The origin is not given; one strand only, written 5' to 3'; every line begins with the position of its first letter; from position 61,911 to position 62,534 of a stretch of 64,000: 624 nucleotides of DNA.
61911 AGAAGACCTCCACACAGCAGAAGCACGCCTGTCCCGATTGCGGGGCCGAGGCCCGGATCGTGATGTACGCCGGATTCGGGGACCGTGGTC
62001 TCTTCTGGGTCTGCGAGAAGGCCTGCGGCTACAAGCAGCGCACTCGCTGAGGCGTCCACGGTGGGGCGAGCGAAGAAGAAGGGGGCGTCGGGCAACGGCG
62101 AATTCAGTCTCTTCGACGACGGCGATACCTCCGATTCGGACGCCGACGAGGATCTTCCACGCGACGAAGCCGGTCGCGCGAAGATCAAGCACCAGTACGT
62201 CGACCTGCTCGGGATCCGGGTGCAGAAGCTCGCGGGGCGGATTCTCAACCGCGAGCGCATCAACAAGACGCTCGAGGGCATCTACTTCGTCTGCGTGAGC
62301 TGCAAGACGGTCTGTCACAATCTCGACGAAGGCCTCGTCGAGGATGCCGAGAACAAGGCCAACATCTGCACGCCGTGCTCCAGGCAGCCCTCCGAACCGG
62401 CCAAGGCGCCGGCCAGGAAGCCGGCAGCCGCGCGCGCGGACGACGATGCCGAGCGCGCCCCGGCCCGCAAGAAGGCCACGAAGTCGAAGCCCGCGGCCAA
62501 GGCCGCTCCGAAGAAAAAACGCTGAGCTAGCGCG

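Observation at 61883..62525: Tandem pair of small zinc-ribbon proteins; the second has a histone-H1-like Lys/Ala/Pro tail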

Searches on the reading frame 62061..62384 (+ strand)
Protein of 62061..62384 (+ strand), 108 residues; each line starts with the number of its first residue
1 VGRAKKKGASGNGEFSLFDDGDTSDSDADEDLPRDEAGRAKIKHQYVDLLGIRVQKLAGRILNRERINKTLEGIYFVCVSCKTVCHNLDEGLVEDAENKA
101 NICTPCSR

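Call 24: search_solved_structures(query=A3, max_evalue=10, show_alignments=3)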
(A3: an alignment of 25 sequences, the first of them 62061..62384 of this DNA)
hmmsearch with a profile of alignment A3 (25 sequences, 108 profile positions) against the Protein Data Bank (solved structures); distinct sequences matched with E-value up to 10: 0.
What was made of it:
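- Tried and rejected: PDB sequence-profile search with the ORF2 core found nothing at E<=10 (call 24).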

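Call 31: search_protein_representatives(alignment_id=A3)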
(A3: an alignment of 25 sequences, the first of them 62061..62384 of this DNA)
Query: 25 sequences, 108 profile positions. Proteins with E-value up to 0.001 (for the whole library): 68; up to 1e-10: 43; up to 1e-30: 13. The best 68 are listed.
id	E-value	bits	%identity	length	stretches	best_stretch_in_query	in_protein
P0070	1.8e-52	192.1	-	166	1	1-108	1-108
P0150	4.5e-44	165.0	-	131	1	1-107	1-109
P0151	4.5e-36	139.3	-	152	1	1-101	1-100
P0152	9.3e-36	138.3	-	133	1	8-94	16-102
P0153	1.2e-35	137.9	-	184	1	1-94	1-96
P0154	3.7e-35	136.3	-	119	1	1-108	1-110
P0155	3.7e-34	133.1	-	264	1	21-98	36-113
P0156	5.6e-34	132.5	-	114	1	32-108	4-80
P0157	7.9e-34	132.1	-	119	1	1-108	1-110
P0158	9.9e-34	131.7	-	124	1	1-90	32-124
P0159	4.4e-33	129.6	-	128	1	1-96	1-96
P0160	8.4e-32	125.5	-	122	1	39-108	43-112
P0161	3.1e-31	123.7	-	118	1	4-88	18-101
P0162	3.4e-30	120.4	-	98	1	1-71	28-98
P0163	1.1e-29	118.7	-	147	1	4-81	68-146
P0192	2.3e-10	56.6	-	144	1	1-108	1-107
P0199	6.1e-08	48.8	-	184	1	35-107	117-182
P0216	7.9e-04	35.5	-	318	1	35-105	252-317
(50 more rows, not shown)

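Call 54: search_protein_families(library=pfam, proteins=[P0216, P0199, P0150, P0154, P0192], max_evalue=0.1)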
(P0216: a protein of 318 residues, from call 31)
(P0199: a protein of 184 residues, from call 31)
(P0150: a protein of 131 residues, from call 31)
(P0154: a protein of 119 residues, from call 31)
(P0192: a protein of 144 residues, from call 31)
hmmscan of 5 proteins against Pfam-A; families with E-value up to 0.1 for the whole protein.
P0216 (318 aa): 0 families

P0199 (184 aa): 0 families

P0150 (131 aa): 1 family
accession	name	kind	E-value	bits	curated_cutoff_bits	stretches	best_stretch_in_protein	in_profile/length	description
PF06689.19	zf-C4_ClpX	-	0.0015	18.8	27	1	69-90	13-36/39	ClpX C4-type zinc finger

P0154 (119 aa): 1 family
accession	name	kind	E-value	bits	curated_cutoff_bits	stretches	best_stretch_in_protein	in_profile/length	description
PF21927.1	McpB_HAMP_2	-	0.037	14.5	27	0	88-114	16-43/49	Methyl-accepting chemotaxis protein McpB, second HAMP domain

P0192 (144 aa): 0 families

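Call 55: search_protein_families(library=pfam, alignment_id=A3, max_evalue=1)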
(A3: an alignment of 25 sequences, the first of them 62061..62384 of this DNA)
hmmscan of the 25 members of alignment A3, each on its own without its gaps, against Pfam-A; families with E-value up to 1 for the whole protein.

A. member 1, window:62061-62384:+ (108 aa): 1 family
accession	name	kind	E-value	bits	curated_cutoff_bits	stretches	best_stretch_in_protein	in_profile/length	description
PF12376.13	DUF3654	-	0.15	12.7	25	1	53-90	22-59/138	Protein of unknown function (DUF3654)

B. families by the number of members that match (of 25 scanned): 7 families
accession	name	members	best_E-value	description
PF12376.13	DUF3654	7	0.025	Protein of unknown function (DUF3654)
PF23674.1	RYYR-CCHC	5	0.024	RYYR-CCHC domain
PF06052.18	3-HAO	5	0.057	3-hydroxyanthranilic acid dioxygenase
PF24631.1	DUF7628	1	0.038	Domain of unknown function (DUF7628)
PF06689.19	zf-C4_ClpX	1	0.088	ClpX C4-type zinc finger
PF18962.6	Por_Secre_tail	1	0.12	Secretion system C-terminal sorting domain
PF01642.28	MM_CoA_mutase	1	0.3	Methylmalonyl-CoA mutase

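Call 58: find_encoding_contigs(protein=P0216, flank=6000, max_places=4)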
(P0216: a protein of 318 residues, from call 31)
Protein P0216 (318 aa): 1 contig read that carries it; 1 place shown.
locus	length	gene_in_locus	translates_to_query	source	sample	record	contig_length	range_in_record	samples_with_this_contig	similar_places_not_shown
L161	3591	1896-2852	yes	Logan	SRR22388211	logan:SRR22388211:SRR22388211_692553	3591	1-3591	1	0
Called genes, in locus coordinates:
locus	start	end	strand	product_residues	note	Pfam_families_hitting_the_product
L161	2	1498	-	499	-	?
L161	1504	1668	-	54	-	-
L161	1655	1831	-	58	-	-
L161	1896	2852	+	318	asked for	-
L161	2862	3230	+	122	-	-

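Call 59: search_protein_families(library=pfam, proteins=[L161:2-1498:-, L161:1504-1668:-, L161:1655-1831:-, L161:2862-3230:+], max_evalue=0.01)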
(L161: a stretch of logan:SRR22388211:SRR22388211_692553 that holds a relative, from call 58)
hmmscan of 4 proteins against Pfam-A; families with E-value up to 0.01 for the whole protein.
L161:2-1498:- (499 aa): 3 families
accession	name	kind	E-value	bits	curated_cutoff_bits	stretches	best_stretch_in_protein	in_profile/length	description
PF09250.16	Prim-Pol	-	1.2e-40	140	22.8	1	8-159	1-156/158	Bifunctional DNA primase/polymerase, N-terminal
PF13481.12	AAA_25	-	2.1e-29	103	27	1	267-428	15-195/195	AAA domain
PF08708.16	PriCT_1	-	1.9e-06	27.8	21.1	1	183-231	4-52/67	Primase C terminal 1 (PriCT-1)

L161:1504-1668:- (54 aa): 0 families

L161:1655-1831:- (58 aa): 1 family
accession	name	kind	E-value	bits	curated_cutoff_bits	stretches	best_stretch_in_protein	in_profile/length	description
PF19807.5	DUF6290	-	0.0068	17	27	1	5-38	5-38/72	Family of unknown function (DUF6290)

L161:2862-3230:+ (122 aa): 0 families
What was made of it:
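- A rare long relative of ORF2 sits next to a Prim-Pol replication gene (calls 58, 59).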

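Call 70: search_protein_families(library=phrogs, proteins=[P0216, P0199, L161:2862-3230:+], max_evalue=0.01)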
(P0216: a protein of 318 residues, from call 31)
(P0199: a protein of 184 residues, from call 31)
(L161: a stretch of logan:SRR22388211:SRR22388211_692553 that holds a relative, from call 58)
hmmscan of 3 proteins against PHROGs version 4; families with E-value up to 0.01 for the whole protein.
P0216 (318 aa): 0 families

P0199 (184 aa): 0 families

L161:2862-3230:+ (122 aa): 0 families

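Call 71: find_encoding_contigs(protein=P0199, flank=6000, max_places=4)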
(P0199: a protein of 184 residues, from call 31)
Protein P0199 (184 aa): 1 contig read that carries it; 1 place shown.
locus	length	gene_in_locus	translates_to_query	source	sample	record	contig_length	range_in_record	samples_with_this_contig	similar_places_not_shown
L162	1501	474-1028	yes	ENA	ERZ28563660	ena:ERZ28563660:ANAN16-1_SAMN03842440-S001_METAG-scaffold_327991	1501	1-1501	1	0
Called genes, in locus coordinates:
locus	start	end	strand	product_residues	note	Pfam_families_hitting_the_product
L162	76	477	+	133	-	-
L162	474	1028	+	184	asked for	-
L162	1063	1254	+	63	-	-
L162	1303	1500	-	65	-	?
